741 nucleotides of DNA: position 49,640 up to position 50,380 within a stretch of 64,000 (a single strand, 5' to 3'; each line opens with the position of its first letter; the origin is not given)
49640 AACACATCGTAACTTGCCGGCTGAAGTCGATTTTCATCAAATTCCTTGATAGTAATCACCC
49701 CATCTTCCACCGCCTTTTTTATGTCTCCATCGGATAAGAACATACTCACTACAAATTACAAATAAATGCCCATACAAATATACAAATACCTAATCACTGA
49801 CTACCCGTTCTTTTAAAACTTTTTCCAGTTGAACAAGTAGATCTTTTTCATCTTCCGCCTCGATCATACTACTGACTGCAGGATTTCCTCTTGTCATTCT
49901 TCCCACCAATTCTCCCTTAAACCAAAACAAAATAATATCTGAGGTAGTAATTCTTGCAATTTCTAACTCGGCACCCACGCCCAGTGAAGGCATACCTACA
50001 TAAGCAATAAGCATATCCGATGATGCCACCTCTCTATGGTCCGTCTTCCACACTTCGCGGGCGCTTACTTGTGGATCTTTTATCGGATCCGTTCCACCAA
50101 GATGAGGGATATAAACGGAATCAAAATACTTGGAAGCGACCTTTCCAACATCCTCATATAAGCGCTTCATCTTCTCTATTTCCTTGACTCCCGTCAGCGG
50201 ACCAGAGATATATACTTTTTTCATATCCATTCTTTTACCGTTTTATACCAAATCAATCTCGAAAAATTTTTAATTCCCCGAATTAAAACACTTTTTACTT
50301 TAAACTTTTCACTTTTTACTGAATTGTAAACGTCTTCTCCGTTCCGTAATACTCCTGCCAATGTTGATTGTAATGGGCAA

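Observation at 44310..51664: Contiguous 7-kb deoxynucleotide metabolism supercluster including a phage T4-type dNMP kinase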

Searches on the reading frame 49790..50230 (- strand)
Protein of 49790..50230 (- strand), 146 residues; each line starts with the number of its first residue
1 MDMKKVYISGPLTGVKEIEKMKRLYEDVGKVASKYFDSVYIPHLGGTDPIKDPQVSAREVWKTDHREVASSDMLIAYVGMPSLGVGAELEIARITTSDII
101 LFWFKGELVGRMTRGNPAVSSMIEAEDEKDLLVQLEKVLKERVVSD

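Call 3: search_protein_families(library=pfam, proteins=[window:49790-50230:-], max_evalue=0.01)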
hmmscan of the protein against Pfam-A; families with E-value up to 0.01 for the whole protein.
window:49790-50230:- (146 aa): 0 families

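Call 5: search_protein_families(library=ncbifam, proteins=[window:49790-50230:-], max_evalue=0.01)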
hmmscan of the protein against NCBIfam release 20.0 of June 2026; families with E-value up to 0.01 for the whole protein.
window:49790-50230:- (146 aa): 0 families

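Call 6: search_protein_families(library=pfam, proteins=[window:49790-50230:-], max_evalue=10)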
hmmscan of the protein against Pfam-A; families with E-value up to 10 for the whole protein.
window:49790-50230:- (146 aa): 3 families
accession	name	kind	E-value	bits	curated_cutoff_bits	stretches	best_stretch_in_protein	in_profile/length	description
PF14359.12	DUF4406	-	0.012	16.5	22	1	4-96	1-86/91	Domain of unknown function (DUF4406)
PF05014.21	Nuc_deoxyrib_tr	-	0.042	14.4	28.8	1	6-93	1-87/117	Nucleoside 2-deoxyribosyltransferase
PF24963.1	DUF7768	-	0.1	13.4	26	1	4-96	1-92/98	Domain of unknown function (DUF7768)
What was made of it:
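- On Nucleoside 2-deoxyribosyltransferase / DNPH1 superfamily: The single sequence is below the PF05014 cut-off (14.4 against 28.8, call 6).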

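Call 15: search_solved_structures(query=window:49790-50230:-, max_evalue=10, show_alignments=2)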
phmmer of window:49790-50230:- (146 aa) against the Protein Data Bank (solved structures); distinct sequences matched with E-value up to 10: 14.
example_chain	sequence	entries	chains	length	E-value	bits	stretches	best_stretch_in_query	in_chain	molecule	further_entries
7m5h_A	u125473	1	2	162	0.011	19.2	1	3-92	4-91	Nucleoside 2-deoxyribosyltransferase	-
9da1_A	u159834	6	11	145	0.084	16.3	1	10-116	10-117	5-hydroxymethyl-dUMP N-hydrolase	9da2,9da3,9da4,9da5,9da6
8qhr_A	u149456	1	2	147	0.084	16.3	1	7-116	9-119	2'-deoxynucleoside 5'-phosphate N-hydrolase 1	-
8os9_A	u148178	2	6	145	0.085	16.3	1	23-116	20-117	2'-deoxynucleoside 5'-phosphate N-hydrolase 1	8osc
9i3q_A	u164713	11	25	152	0.098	16.1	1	23-116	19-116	5-hydroxymethyl-dUMP N-hydrolase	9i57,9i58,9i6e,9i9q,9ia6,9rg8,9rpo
4p5e_A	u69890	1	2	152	0.098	16.1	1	23-116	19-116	2'-deoxynucleoside 5'-phosphate N-hydrolase 1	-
8rqd_C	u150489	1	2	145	0.14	15.6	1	56-116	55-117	2'-deoxynucleoside 5'-phosphate N-hydrolase 1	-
2khz_A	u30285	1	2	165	0.2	15.1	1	48-116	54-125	c-Myc-responsive protein Rcl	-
8qhq_A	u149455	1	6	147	0.21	15.1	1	7-116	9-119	2'-deoxynucleoside 5'-phosphate N-hydrolase 1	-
8rps_C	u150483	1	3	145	0.27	14.7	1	58-116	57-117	2'-deoxynucleoside 5'-phosphate N-hydrolase 1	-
4fyh_A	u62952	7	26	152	0.29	14.6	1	48-116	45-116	Deoxyribonucleoside 5'-monophosphate N-glycosidase | 2'-deoxynucleoside 5'-phosphate N-hydrolase 1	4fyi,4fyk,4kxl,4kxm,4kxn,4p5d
8rpt_B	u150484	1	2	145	0.45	14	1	67-116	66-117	2'-deoxynucleoside 5'-phosphate N-hydrolase 1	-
2klh_A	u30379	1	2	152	0.45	14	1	67-116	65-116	c-Myc-responsive protein Rcl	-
3efg_A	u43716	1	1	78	1.5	12.3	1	7-37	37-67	Protein slyX homolog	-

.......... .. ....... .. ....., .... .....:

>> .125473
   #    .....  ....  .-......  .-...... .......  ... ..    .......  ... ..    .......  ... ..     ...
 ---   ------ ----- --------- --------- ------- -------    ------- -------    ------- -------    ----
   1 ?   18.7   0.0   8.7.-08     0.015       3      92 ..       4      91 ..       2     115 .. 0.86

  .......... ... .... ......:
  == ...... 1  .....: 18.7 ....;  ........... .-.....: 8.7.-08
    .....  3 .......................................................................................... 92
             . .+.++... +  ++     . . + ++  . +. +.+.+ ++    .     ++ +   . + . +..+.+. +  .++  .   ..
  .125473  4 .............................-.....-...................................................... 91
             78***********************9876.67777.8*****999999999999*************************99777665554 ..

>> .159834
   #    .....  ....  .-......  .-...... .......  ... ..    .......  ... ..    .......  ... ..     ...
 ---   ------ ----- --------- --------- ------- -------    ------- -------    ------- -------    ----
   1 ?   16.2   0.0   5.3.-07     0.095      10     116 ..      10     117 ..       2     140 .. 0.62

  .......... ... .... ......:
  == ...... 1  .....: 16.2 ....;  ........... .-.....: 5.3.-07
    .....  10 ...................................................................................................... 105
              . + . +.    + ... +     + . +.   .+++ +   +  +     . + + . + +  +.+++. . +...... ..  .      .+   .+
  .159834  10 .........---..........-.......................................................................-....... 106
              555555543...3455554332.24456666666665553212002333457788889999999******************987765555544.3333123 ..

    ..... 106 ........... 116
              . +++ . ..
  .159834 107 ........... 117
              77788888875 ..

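Call 22: search_protein_families(library=phrogs, proteins=[window:49790-50230:-], max_evalue=0.001)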
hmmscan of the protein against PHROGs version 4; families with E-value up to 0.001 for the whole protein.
window:49790-50230:- (146 aa): 1 family
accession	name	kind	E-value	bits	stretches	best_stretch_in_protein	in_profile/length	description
phrog_355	-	DNA, RNA and nucleotide metabolism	1.6e-05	25.4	1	2-93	73-163/249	nucleoside 2-deoxyribosyltransferase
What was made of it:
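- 49790..50230 (-): DNPH1/NDT-superfamily protein, 146 aa. It is probably a (deoxy)nucleotide N-glycosidase and is a lineage-specific accessory gene. As a single sequence it gets only weak hits: Pfam E 0.01-0.04 and phrog_355 at 1.6e-5 (calls 6, 22).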

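Call 43: find_homologous_proteins(query=window:49790-50230:-, max_evalue=0.001)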
Query window:49790-50230:- (146 aa): 53 proteins with E <= 0.001 among 125 candidates.
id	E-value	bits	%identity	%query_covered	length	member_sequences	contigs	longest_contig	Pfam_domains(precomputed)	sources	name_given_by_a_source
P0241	1.3e-88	312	100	100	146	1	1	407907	-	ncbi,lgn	-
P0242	2.5e-62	227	74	96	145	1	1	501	-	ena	-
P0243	6.2e-49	184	60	97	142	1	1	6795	-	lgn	-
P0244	1.9e-48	182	59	96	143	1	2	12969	-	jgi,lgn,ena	jgi:hypothetical protein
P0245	1.0e-47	180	57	97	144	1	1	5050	-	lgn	-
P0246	2.5e-47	178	59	95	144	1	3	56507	-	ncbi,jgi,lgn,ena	-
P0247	3.1e-45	172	57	97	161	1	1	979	-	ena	-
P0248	5.8e-45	171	57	95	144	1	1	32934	-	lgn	-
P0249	9.7e-45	170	60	96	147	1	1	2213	-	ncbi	-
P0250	2.0e-44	169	60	95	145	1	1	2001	-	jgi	jgi:hypothetical protein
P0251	5.4e-44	168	57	96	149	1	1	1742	-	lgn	-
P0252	2.3e-43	166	55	96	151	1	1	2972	PF05014.22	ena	-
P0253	3.4e-43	165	56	96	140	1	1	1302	PF05014.22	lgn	-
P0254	1.1e-41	160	54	96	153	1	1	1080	-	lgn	-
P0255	1.9e-41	159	53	96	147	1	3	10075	-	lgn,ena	-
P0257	1.0e-40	157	54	97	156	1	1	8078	PF05014.22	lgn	-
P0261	3.2e-39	152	53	94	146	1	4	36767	PF05014.22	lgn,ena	-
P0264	2.2e-36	143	48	93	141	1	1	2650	PF05014.22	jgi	jgi:nucleoside 2-deoxyribosyltransferase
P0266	2.9e-35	139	51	95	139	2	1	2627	PF05014.22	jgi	-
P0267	2.1e-33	133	46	95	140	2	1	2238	PF05014.22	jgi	jgi:hypothetical protein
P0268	3.0e-33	133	46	95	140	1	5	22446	PF05014.22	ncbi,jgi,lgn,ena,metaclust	metaclust:\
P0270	1.9e-27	114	44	97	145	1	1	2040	PF05014.22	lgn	-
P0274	2.3e-24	104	45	94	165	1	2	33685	PF05014.22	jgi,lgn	-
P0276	1.4e-23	102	42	96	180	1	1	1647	PF05014.22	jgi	jgi:2'-deoxynucleoside 5'-phosphate N-hydrolase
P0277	7.7e-22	96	42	95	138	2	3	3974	PF05014.22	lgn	-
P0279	4.3e-21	93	43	85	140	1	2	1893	PF05014.22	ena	-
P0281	8.3e-19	86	42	93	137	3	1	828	PF05014.22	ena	-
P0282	1.1e-17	83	36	94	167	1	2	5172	PF05014.22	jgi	jgi:hypothetical protein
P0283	4.9e-17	80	41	97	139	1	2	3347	PF05014.22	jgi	-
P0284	1.6e-16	79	42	96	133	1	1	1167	PF05014.22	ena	-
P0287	1.9e-13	69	37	96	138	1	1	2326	PF05014.22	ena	-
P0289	3.0e-12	65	36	94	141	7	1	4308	PF05014.22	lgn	-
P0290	1.7e-11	62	35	96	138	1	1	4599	PF05014.22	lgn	-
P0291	5.9e-11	61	38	82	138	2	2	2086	PF05014.22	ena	-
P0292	1.1e-8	53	36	79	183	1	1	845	PF05014.22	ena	-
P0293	2.2e-8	52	40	60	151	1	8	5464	PF05014.22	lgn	-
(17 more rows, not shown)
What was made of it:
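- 49790..50230 (-): The family is small, with 53 homologs (call 43).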

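Call 45: search_solved_structures(query=A2, max_evalue=1, show_alignments=3)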
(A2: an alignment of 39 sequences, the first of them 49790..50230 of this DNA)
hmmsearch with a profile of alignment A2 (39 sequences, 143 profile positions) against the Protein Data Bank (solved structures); distinct sequences matched with E-value up to 1: 29.
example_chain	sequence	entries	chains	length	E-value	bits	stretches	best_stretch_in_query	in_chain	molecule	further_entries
8qhr_A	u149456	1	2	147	1.1e-09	41.5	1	8-114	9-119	2'-deoxynucleoside 5'-phosphate N-hydrolase 1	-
9da1_A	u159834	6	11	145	1.2e-09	41.3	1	9-114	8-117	5-hydroxymethyl-dUMP N-hydrolase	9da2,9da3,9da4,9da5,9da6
8os9_A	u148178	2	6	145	1.3e-09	41.2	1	9-114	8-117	2'-deoxynucleoside 5'-phosphate N-hydrolase 1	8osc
4p5e_A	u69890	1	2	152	1.5e-09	41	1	18-114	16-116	2'-deoxynucleoside 5'-phosphate N-hydrolase 1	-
9i3q_A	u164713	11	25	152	1.6e-09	41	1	18-114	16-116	5-hydroxymethyl-dUMP N-hydrolase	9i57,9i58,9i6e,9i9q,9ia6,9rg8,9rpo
2khz_A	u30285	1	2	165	1.9e-09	40.7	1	7-115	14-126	c-Myc-responsive protein Rcl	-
4fyh_A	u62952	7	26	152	2.6e-09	40.3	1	6-115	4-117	Deoxyribonucleoside 5'-monophosphate N-glycosidase | 2'-deoxynucleoside 5'-phosphate N-hydrolase 1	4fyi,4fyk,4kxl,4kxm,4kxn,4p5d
8rqd_C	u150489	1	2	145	2.7e-09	40.2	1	55-114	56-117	2'-deoxynucleoside 5'-phosphate N-hydrolase 1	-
8rps_C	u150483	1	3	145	3.4e-09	39.9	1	10-114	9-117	2'-deoxynucleoside 5'-phosphate N-hydrolase 1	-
2klh_A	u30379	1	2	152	1e-08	38.4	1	6-115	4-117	c-Myc-responsive protein Rcl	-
8qhq_A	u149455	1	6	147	1.3e-08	38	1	8-114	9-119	2'-deoxynucleoside 5'-phosphate N-hydrolase 1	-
8rpt_B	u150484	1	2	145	1.3e-08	38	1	20-114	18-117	2'-deoxynucleoside 5'-phosphate N-hydrolase 1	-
4jen_A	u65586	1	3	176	1.4e-07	34.6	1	50-138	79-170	CMP N-GLYCOSIDASE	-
7m5h_A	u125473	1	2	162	3.5e-06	30.1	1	3-105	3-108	Nucleoside 2-deoxyribosyltransferase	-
4jem_A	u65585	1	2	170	9.8e-05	25.4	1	22-137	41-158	CMP/hydroxymethyl CMP hydrolase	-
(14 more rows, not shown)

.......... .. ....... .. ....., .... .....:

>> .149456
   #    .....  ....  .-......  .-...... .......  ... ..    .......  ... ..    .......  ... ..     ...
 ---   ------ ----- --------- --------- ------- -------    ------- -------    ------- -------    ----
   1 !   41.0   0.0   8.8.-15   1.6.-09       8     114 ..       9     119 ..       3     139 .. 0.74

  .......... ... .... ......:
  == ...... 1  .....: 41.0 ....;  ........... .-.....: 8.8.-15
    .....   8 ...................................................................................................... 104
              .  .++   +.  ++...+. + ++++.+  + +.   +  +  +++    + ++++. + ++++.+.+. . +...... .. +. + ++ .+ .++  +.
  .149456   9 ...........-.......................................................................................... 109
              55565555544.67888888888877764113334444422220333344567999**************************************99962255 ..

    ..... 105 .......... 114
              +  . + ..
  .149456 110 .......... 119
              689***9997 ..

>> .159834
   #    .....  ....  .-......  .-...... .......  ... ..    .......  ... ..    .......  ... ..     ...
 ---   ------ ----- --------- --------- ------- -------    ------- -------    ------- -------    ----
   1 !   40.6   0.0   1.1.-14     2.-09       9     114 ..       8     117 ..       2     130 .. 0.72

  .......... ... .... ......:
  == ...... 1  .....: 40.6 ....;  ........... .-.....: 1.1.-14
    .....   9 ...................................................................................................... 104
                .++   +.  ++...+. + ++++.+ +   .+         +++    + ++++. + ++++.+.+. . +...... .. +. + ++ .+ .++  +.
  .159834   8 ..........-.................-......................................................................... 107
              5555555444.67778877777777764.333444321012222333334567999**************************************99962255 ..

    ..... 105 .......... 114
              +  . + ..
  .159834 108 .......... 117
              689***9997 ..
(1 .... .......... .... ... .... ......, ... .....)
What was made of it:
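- Closest known: DNPH1. Different: True NDT transferases score lower, at 3.5e-6 (calls 6, 43, 45).
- The PDB entries that match are titled 5-hydroxymethyl-dUMP N-hydrolase (call 45).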

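Call 53: search_protein_families(library=padloc, proteins=[window:49790-50230:-], max_evalue=0.001)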
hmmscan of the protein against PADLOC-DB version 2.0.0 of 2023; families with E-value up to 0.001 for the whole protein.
window:49790-50230:- (146 aa): 0 families
